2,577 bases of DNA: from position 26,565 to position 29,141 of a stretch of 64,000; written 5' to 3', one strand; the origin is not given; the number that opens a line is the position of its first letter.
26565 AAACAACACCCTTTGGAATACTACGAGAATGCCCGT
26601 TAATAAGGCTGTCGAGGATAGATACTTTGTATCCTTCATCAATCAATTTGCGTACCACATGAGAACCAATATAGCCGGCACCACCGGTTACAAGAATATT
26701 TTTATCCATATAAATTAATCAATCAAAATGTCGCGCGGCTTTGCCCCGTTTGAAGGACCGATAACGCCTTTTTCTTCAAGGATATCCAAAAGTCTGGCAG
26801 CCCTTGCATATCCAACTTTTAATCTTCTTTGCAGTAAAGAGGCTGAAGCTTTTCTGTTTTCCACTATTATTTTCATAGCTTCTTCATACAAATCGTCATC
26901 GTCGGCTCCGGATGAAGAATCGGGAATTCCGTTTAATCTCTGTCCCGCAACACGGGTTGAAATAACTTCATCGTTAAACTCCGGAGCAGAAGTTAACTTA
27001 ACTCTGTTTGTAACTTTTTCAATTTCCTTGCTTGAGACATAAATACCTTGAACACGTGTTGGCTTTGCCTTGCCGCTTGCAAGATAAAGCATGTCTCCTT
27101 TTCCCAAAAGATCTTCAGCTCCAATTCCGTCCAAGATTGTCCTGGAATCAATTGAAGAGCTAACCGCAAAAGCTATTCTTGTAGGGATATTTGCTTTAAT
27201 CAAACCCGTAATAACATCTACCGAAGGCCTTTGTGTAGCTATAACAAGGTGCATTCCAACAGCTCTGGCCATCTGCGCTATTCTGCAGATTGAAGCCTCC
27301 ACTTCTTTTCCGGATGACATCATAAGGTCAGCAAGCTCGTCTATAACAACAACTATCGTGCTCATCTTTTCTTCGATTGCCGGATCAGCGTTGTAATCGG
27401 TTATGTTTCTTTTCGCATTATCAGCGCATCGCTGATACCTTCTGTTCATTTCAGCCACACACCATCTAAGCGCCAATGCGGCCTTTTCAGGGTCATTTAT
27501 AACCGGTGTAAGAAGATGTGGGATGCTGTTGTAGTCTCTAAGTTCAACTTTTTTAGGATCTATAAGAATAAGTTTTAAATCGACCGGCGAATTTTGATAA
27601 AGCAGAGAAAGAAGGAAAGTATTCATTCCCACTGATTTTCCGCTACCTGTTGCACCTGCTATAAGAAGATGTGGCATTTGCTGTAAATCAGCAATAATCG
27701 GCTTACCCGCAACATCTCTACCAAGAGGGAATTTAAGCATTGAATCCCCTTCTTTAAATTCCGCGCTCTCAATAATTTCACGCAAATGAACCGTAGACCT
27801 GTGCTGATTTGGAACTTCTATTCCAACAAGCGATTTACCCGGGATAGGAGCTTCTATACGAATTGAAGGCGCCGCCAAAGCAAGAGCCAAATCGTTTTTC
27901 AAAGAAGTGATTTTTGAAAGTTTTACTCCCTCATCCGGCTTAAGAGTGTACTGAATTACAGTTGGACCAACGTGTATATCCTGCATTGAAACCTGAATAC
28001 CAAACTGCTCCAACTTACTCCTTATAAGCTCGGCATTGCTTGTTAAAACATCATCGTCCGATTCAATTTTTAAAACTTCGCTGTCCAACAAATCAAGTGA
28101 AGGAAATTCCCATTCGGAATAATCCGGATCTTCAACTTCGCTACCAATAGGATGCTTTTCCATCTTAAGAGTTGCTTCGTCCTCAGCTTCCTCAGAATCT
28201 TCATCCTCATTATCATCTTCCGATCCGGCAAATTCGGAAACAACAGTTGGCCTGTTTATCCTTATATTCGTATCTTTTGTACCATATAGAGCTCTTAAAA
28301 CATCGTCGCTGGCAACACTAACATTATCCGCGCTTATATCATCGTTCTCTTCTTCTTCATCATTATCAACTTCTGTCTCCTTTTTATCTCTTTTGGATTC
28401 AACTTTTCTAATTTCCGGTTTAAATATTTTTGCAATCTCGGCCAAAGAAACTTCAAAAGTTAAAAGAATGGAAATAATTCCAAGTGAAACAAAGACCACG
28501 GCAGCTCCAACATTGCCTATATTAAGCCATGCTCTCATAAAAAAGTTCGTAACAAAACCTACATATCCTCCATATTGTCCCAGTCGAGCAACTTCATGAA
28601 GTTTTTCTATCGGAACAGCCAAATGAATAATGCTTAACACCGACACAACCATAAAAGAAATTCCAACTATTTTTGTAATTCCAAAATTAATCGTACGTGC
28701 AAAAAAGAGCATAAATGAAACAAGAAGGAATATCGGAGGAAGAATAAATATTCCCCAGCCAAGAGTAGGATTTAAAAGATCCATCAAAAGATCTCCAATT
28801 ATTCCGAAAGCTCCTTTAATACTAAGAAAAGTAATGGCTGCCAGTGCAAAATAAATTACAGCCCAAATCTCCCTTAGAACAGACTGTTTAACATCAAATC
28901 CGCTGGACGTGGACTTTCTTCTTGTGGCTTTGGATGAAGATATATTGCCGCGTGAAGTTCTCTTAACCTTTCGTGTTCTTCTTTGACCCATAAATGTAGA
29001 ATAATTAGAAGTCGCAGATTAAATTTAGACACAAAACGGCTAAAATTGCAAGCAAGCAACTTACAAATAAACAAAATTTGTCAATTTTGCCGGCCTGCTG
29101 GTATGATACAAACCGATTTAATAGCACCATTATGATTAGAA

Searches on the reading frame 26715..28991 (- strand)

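Call 52: search_protein_families(library=pfam, proteins=[window:26715-28991:-], max_evalue=0.01)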
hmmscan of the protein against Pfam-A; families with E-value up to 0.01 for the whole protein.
window:26715-28991:- (758 aa): 7 families
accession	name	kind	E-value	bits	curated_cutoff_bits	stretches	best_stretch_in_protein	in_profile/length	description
PF01580.24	FtsK_SpoIIIE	-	1.4e-62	211.5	24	1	403-591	2-221/221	FtsK/SpoIIIE family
PF17854.6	FtsK_alpha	-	1.3e-32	112.4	22.9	1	296-395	1-101/101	FtsK alpha domain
PF09397.16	FtsK_gamma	-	1.6e-27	95.4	30.6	1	697-757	2-62/63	Ftsk gamma domain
PF13491.11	FtsK_4TM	-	1.9e-10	41.1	23.1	1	57-188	42-168/171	4TM region of DNA translocase FtsK/SpoIIIE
PF12846.13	AAA_10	-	2.2e-06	27.4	27.5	1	438-482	20-60/362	AAA-like domain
PF20703.3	nSTAND1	-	0.00058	20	27.1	1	412-585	8-158/379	Novel STAND NTPase 1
PF01935.23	DUF87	-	0.0036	17.9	23.2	0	434-479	16-60/220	Helicase HerA, central domain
